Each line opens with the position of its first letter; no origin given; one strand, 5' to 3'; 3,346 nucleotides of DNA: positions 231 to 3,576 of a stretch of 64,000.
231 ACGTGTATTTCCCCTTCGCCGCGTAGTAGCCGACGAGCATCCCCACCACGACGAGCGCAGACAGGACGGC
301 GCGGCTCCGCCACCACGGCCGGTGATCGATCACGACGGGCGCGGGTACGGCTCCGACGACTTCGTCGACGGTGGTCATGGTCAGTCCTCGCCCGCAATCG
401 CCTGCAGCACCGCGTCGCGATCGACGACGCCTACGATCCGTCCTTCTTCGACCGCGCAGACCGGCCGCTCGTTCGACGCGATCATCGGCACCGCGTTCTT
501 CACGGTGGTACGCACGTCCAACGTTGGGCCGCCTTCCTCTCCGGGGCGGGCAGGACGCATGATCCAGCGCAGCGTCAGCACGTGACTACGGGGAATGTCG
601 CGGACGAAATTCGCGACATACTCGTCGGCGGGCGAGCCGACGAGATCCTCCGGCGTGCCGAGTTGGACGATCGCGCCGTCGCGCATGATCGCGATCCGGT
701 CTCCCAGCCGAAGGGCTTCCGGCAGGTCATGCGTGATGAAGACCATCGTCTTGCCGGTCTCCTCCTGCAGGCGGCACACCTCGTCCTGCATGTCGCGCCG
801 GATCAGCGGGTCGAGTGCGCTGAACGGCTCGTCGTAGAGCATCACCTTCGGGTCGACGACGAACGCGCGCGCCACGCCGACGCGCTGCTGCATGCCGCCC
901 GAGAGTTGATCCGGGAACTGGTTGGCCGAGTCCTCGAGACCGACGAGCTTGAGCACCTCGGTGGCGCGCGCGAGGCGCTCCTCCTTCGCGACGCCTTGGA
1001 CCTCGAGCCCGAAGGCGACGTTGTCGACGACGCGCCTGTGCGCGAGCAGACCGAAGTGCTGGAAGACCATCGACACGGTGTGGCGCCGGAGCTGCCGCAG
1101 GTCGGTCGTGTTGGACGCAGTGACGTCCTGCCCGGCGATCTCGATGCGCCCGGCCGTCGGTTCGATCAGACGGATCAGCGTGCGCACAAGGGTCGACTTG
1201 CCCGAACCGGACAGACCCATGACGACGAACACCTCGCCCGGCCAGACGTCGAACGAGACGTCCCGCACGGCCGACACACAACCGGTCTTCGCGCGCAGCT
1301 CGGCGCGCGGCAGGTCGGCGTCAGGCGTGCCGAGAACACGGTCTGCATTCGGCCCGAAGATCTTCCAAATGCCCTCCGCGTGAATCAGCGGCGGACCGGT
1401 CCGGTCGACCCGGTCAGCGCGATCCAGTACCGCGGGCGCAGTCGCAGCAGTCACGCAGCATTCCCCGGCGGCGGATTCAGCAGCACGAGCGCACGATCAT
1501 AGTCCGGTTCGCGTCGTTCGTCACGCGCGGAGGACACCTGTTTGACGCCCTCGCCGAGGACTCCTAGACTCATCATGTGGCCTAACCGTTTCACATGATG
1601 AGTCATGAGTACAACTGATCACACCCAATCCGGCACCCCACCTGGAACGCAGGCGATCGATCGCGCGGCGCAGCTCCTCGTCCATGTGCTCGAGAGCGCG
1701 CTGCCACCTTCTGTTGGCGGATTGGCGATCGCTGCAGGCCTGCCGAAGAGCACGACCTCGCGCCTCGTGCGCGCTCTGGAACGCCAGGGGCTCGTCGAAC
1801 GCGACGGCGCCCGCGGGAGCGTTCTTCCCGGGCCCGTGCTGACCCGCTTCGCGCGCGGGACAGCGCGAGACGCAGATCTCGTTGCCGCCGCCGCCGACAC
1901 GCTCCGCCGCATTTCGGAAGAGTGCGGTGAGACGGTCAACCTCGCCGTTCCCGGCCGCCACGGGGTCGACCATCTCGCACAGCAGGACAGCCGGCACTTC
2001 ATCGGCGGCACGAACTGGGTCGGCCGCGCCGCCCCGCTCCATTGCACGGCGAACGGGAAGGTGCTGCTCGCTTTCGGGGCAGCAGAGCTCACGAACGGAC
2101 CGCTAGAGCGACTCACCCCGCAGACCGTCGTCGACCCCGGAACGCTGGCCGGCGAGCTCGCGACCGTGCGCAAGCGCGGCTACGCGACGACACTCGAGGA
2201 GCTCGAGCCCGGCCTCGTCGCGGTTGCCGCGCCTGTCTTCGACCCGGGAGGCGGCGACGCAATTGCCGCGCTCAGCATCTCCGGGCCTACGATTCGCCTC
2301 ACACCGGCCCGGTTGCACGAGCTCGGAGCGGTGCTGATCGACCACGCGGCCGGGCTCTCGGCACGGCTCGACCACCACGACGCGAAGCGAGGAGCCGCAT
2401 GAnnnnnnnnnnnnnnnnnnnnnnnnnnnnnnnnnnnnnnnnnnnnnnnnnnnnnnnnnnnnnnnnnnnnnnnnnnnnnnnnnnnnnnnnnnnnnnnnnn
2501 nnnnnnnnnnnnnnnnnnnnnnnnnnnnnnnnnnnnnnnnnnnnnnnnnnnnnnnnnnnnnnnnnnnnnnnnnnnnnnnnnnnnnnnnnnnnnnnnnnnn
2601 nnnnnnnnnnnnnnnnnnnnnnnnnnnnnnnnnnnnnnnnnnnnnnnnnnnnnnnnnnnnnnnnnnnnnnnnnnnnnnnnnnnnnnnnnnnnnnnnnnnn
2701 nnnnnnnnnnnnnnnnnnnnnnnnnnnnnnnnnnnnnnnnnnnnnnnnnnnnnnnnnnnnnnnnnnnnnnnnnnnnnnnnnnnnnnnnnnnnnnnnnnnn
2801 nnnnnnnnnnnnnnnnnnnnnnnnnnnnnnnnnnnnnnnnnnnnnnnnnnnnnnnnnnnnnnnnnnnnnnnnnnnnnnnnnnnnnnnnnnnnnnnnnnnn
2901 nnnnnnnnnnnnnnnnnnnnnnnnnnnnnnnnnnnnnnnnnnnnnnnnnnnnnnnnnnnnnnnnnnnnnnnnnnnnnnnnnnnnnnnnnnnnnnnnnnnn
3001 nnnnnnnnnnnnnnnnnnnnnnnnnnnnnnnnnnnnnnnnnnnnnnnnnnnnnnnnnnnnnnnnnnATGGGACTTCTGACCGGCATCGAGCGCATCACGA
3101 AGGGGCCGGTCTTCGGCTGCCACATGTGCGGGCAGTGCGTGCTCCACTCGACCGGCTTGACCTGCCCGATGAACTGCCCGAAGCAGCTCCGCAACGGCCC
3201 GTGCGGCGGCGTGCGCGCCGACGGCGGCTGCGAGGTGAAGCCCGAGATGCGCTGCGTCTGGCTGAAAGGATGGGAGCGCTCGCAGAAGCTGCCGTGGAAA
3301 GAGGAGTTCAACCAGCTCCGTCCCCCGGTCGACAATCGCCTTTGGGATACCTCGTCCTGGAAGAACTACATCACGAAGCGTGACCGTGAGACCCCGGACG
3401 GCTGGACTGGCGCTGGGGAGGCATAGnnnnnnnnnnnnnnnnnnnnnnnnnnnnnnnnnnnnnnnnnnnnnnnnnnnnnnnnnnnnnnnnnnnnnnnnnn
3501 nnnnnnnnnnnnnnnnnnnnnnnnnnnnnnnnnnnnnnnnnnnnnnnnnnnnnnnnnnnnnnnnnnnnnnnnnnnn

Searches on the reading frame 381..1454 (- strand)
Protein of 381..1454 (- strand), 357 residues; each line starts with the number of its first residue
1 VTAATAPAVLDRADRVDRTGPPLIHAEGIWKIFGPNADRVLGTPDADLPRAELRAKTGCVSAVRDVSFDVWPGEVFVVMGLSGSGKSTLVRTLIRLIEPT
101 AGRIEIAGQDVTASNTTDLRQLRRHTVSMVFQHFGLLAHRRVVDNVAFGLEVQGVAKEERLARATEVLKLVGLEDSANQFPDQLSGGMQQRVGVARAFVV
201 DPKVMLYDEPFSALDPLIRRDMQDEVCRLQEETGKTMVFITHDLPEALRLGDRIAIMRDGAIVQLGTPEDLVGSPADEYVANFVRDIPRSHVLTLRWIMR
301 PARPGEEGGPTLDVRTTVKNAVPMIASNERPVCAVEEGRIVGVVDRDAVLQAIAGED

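Call 17: search_protein_families(library=pfam, proteins=[window:381-1454:-], max_evalue=0.01)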
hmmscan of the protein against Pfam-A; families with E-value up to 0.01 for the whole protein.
window:381-1454:- (357 aa): 8 families
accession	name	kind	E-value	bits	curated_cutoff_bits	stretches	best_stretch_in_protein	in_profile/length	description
PF00005.33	ABC_tran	-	2.1e-34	119.5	25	1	64-211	2-136/137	ABC transporter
PF13191.12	AAA_16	-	8.2e-05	23.6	32.6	1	74-126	25-86/167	AAA ATPase domain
PF13401.12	AAA_22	-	0.00049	20.8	27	1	75-130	7-40/130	AAA domain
PF13304.12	AAA_21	-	0.0011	19.6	27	0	173-246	227-301/304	AAA domain, putative AbiEii toxin, Type IV TA system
PF13555.12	AAA_29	-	0.0018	18.4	27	1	69-101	18-50/61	P-loop containing region of AAA domain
PF13671.12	AAA_33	-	0.0027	18.5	27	1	75-95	1-21/143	AAA domain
PF03193.22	RsgA_GTPase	-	0.0054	17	30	1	71-104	104-137/174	RsgA GTPase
PF02689.20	Herpes_Helicase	-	0.0065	14.9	27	1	71-137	57-120/808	Helicase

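Call 18: search_protein_families(library=ncbifam, proteins=[window:381-1454:-], max_evalue=0.01)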
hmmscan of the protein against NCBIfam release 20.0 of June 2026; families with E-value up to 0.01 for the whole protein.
window:381-1454:- (357 aa): 187 families (the best 25 are shown)
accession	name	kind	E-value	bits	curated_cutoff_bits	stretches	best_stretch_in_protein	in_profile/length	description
TIGR01186.1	proV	subfamily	6.3e-103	344.7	326.6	1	56-352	2-297/363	betaine/proline/choline family ABC transporter ATP-binding protein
TIGR03415.1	ABC_choXWV_ATP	equivalog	7.2e-102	341.2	483.75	1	29-303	6-284/382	choline ABC transporter ATP-binding protein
NF007480.0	PRK10070.1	equivalog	3.4e-90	302.8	444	1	28-348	9-328/400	glycine betaine/L-proline ABC transporter ATP-binding protein ProV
TIGR03265.1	PhnT2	equivalog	1.1e-65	222.2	457.7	1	54-286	11-237/353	putative 2-aminoethylphosphonate ABC transporter ATP-binding protein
TIGR01187.1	potA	subfamily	1.4e-65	221.5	355.6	1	79-287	2-204/325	polyamine ABC transporter ATP-binding protein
TIGR03258.1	PhnT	equivalog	5.3e-65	219.8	499.15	1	53-284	14-240/359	2-aminoethylphosphonate ABC transport system ATP-binding subunit PhnT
NF006987.0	PRK09452.1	equivalog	6.8e-65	219.2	482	1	61-287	31-251/378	spermidine/putrescine ABC transporter ATP-binding protein PotA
TIGR00968.1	3a0106s01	subfamily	8.2e-65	218.6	342.75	1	54-285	7-232/237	sulfate ABC transporter ATP-binding protein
NF040840.2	tungstate_WtpC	equivalog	2.5e-59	201.3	440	1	63-284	16-231/347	tungstate ABC transporter ATP-binding protein WtpC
NF040933.2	ABC_arch_GlcV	equivalog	1.8e-58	198.1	450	1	57-287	16-245/357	glucose ABC transporter ATP-binding protein GlcV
NF008513.0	PRK11432.1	equivalog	1.5e-57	195.1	496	1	58-286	17-239/351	ferric ABC transporter ATP-binding protein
NF043075.1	MMSYN1_0197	equivalog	4.2e-57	193.6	550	1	62-285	17-234/341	spermidine/putrescine ABC transporter ATP-binding protein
NF008653.0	PRK11650.1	subfamily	5e-57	193.6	432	1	58-284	15-235/357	sn-glycerol-3-phosphate ABC transporter ATP-binding protein UgpC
NF008105.0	PRK10851.1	equivalog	3.7e-55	187.1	502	1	61-289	16-242/362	sulfate/thiosulfate ABC transporter ATP-binding protein CysA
NF007027.0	PRK09493.1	equivalog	1.8e-54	184.6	379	1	57-286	11-238/240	glutamine ABC transporter ATP-binding protein GlnQ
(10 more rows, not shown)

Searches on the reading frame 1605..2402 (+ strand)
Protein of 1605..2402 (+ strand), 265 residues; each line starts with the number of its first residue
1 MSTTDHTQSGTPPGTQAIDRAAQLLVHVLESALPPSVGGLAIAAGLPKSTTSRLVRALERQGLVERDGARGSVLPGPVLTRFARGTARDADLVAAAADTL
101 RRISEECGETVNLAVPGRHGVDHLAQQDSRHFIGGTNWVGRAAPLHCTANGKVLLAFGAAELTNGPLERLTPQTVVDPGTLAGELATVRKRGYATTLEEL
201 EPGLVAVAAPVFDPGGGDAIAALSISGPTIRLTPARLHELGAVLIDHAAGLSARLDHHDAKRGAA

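Call 3: search_protein_families(library=pfam, proteins=[window:1605-2402:+])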
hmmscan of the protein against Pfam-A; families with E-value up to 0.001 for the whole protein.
window:1605-2402:+ (265 aa): 4 families
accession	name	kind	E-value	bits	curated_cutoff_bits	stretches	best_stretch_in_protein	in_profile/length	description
PF01614.24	IclR_C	-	3.3e-33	115.1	24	1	89-252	6-173/174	Bacterial transcriptional regulator IclR C-terminal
PF09339.16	HTH_IclR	-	3.4e-10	40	22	1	17-68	1-52/52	IclR helix-turn-helix domain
PF12802.13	MarR_2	-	2.7e-06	27.9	27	1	21-66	7-52/61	MarR family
PF01047.28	MarR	-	3.2e-05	24.2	24.6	1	29-66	12-49/59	MarR family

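Call 18: search_protein_families(library=ncbifam, proteins=[window:1605-2402:+], max_evalue=0.01)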
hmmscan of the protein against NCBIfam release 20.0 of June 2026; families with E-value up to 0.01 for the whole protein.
window:1605-2402:+ (265 aa): 8 families
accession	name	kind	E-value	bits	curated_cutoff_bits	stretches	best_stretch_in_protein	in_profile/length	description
NF045644.1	TransRegBhcR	equivalog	7.4e-43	146.7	350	1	11-255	18-265/267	HTH-type transcriptional regulator BhcR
TIGR02431.1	pcaR_pcaU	subfamily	9.9e-32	110.2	284.75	1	34-239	24-231/248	beta-ketoadipate pathway transcriptional regulators, PcaR/PcaU/PobR family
NF008601.2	PRK11569.1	equivalog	2.1e-31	109.1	380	1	14-251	25-268/276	glyoxylate bypass operon transcriptional repressor IclR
NF011671.1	PRK15090.1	equivalog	2.5e-27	95.7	275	1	37-258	31-256/256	DNA-binding transcriptional regulator KdgR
NF007548.0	PRK10163.1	equivalog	1.6e-25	89.7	406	1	13-255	19-265/271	HTH-type transcriptional repressor AllR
NF007342.0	PRK09834.1-4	equivalog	5.6e-06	25.5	251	1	15-220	11-220/263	DNA-binding transcriptional regulator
NF007339.0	PRK09834.1-1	equivalog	0.0033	16.8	299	1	8-213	13-225/271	DNA-binding transcriptional regulator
TIGR01884.1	cas_HTH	subfamily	0.0097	15.3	60.2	0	36-71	158-193/202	CRISPR-associated CARF protein Csa3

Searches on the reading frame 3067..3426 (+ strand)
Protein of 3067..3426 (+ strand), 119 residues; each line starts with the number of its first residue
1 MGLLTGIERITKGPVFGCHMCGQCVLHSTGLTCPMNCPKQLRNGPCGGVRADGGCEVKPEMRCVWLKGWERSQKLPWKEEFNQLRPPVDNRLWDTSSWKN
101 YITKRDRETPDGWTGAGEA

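Call 3: search_protein_families(library=pfam, proteins=[window:3067-3426:+])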
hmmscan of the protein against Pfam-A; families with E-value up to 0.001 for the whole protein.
window:3067-3426:+ (119 aa): 1 family
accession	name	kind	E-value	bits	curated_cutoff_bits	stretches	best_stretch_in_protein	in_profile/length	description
PF12225.13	DUF5981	-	1.1e-25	89.6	23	1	6-89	10-93/95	Methylene-tetrahydrofolate reductase C terminal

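Call 18: search_protein_families(library=ncbifam, proteins=[window:3067-3426:+], max_evalue=0.01)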
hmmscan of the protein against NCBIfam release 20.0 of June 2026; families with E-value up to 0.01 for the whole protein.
window:3067-3426:+ (119 aa): 0 families

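Call 50: search_solved_structures(query=window:3067-3426:+, max_evalue=1, show_alignments=1)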
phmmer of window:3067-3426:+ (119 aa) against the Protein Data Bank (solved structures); distinct sequences matched with E-value up to 1: 0.

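Call 57: search_dna_similar(query=window:3067-3426:+, collection=plasmids, mode=protein, max_rows=25, max_evalue=0.00001)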
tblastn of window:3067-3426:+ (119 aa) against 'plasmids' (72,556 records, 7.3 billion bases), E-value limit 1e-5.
Records with a match: 35; places in all: 35; records where one place covers at least 80% of the query: 24.
Best place of each record, by identity: 60-80% 2; <60% 33.
By first word of the organism name: Acinetobacter 24; Sinorhizobium 4; Paracoccus 3; Shinella 1; Paracoccaceae 1; Azoarcus 1; Burkholderia 1.
By predicted mobility (MOB-suite, as given by PLSDB): mobilizable 23; non-mobilizable 10; conjugative 2.
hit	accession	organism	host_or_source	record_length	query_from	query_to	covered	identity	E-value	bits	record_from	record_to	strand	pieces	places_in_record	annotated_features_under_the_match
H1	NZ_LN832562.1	Paracoccus aminovorans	-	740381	7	98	77%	62.0%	1e-31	123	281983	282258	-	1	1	methylenetetrahydrofolate reductase C-terminal domain-containing ...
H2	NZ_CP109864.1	Paracoccus aminovorans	bacteria,human fecal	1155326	7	98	77%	62.0%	2e-31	123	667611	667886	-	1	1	record has no annotation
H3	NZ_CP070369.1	Paracoccus methylovorus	whole organism,grassland soil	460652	7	108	86%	55.9%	1e-31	123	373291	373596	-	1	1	methylenetetrahydrofolate reductase C-terminal domain-containing ...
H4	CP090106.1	Sinorhizobium meliloti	Medicago,Cell culture,Plant nodule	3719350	4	98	80%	56.8%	5e-31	122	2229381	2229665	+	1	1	methylenetetrahydrofolate reductase C-terminal domain-containing ...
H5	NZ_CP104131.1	Sinorhizobium sp. K101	Phaseolus vulgaris,cell ...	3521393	4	98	80%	56.8%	9e-31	121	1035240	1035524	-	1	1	none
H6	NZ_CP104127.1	Sinorhizobium sp. M103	Phaseolus vulgaris,cell ...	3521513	4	98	80%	56.8%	9e-31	121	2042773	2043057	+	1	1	none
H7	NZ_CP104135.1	Sinorhizobium sp. C101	Phaseolus vulgaris,cell ...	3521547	4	98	80%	56.8%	9e-31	121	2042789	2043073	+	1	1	none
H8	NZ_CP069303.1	Shinella sp. PSBB067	monoisolate,Minnesota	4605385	4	98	80%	56.8%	4e-30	119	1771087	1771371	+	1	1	none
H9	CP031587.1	Paracoccaceae bacterium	Isolate culture,marine surface water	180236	7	98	77%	56.5%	3e-30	119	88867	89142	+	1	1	hypothetical protein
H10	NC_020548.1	Azoarcus sp. KH32C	-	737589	4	98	80%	52.1%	3e-27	111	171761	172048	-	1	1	methylenetetrahydrofolate reductase C-terminal domain-containing ...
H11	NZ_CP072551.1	Acinetobacter lwoffii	chickens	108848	4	101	82%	39.2%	3e-9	60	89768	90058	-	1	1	methylenetetrahydrofolate reductase C-terminal domain-containing ...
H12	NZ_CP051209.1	Acinetobacter sp. NEB149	cell culture,R.J.Roberts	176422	4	101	82%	39.2%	4e-9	59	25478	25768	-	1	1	none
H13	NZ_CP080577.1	Acinetobacter lwoffii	cell culture,permafrost, Kolyma lowland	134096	4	101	82%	39.2%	5e-9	59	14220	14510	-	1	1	methylenetetrahydrofolate reductase C-terminal domain-containing ...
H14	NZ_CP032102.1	Acinetobacter lwoffii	cell culture,permafrost, Kolyma lowland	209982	4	101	82%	39.2%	5e-9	59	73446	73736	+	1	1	methylenetetrahydrofolate reductase C-terminal domain-containing ...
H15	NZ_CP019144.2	Acinetobacter lwoffii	-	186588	4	101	82%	39.2%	5e-9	59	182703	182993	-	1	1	methylenetetrahydrofolate reductase C-terminal domain-containing ...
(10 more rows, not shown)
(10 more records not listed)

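Call 58: get_annotated_region(hit=H4, flank=12000)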
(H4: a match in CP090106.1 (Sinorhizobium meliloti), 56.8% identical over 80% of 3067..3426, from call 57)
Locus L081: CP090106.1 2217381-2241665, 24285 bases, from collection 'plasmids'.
description: Sinorhizobium meliloti strain Ak57 plasmid pSymB, complete sequence
organism: Sinorhizobium meliloti (NCBI taxid 382)
taxonomy: Bacteria; Pseudomonadota; Alphaproteobacteria; Hyphomicrobiales; Rhizobiaceae; Sinorhizobium; Sinorhizobium meliloti
host: -; source: Medicago,Cell culture,Plant nodule; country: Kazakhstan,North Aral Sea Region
typing (MOB-suite, as given by PLSDB): non-mobilizable
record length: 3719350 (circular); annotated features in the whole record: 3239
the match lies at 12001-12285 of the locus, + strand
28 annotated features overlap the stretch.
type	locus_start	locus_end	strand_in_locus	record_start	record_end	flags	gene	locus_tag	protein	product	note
CDS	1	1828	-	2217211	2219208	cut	-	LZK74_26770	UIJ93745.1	acyltransferase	-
CDS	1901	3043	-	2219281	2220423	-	-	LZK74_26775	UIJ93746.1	pyridoxal phosphate-dependent aminotransferase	-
CDS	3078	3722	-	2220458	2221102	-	-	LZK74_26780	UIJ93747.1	PAS domain-containing protein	-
CDS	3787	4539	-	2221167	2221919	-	-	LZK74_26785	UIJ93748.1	phosphodiester glycosidase family protein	-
CDS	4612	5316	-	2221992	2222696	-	-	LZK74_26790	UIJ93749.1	ferredoxin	-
CDS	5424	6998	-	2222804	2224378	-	-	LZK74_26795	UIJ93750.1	trimethylamine methyltransferase family protein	-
CDS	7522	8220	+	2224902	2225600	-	-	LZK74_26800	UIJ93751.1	cobalamin-binding protein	-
CDS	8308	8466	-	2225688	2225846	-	-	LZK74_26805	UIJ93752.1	entericidin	-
CDS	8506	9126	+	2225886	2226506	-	-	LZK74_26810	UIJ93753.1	DUF1638 domain-containing protein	-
CDS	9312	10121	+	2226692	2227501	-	-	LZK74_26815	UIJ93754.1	formyl transferase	-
CDS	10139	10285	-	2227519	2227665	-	-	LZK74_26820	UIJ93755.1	entericidin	-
CDS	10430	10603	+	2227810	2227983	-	-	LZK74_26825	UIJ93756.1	hypothetical protein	-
CDS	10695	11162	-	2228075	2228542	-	-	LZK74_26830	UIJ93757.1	BA14K family protein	-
CDS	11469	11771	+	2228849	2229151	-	-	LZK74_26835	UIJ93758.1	virulence factor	-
CDS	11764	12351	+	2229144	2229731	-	-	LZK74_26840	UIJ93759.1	methylenetetrahydrofolate reductase C-terminal domain-containing protein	-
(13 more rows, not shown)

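Call 59: get_annotated_region(hit=H3, flank=12000)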
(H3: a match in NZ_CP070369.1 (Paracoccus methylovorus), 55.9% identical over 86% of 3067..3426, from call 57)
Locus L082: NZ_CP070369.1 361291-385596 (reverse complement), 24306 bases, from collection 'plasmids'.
description: Paracoccus methylovorus strain H4-D09 plasmid p1, complete sequence
organism: Paracoccus methylovorus (NCBI taxid 2812658)
taxonomy: Bacteria; Pseudomonadota; Alphaproteobacteria; Rhodobacterales; Paracoccaceae; Paracoccus; Paracoccus methylovorus
host: -; source: whole organism,grassland soil; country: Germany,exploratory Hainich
typing (MOB-suite, as given by PLSDB): non-mobilizable; replicon rep_cluster_560
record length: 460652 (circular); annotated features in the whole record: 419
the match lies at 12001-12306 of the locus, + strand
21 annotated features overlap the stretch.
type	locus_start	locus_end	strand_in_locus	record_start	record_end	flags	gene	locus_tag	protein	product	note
CDS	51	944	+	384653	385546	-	-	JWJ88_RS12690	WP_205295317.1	LysR substrate-binding domain-containing protein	-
CDS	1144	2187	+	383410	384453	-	-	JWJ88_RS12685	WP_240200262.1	spermidine/putrescine ABC transporter substrate-binding protein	GO:0015846 - polyamine transport [Evidence IEA]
CDS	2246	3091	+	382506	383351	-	-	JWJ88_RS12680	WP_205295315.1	ABC transporter permease subunit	GO:0055085 - transmembrane transport [Evidence IEA]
CDS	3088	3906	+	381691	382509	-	-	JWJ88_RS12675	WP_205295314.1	ABC transporter permease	GO:0055085 - transmembrane transport [Evidence IEA]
CDS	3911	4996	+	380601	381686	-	-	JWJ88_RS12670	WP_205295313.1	ABC transporter ATP-binding protein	-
CDS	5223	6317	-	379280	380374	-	-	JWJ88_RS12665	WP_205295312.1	IS630 family transposase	-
CDS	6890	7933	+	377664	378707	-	-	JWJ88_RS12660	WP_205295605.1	GlxA family transcriptional regulator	-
CDS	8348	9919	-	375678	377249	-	-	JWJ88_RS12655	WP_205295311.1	trimethylamine methyltransferase family protein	-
CDS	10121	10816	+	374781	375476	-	-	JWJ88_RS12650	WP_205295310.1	B12-binding domain-containing protein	-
CDS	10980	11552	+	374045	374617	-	-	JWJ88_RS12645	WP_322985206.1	DUF1638 domain-containing protein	-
CDS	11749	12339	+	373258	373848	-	-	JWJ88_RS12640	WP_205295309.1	methylenetetrahydrofolate reductase C-terminal domain-containing protein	-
CDS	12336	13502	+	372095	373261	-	-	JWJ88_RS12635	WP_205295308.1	methylenetetrahydrofolate reductase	-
CDS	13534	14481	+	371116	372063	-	-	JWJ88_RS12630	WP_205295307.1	methyltetrahydrofolate cobalamin methyltransferase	-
CDS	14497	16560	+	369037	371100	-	-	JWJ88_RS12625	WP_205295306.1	ASKHA domain-containing protein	-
CDS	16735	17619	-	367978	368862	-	-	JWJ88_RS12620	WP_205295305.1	alpha/beta hydrolase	-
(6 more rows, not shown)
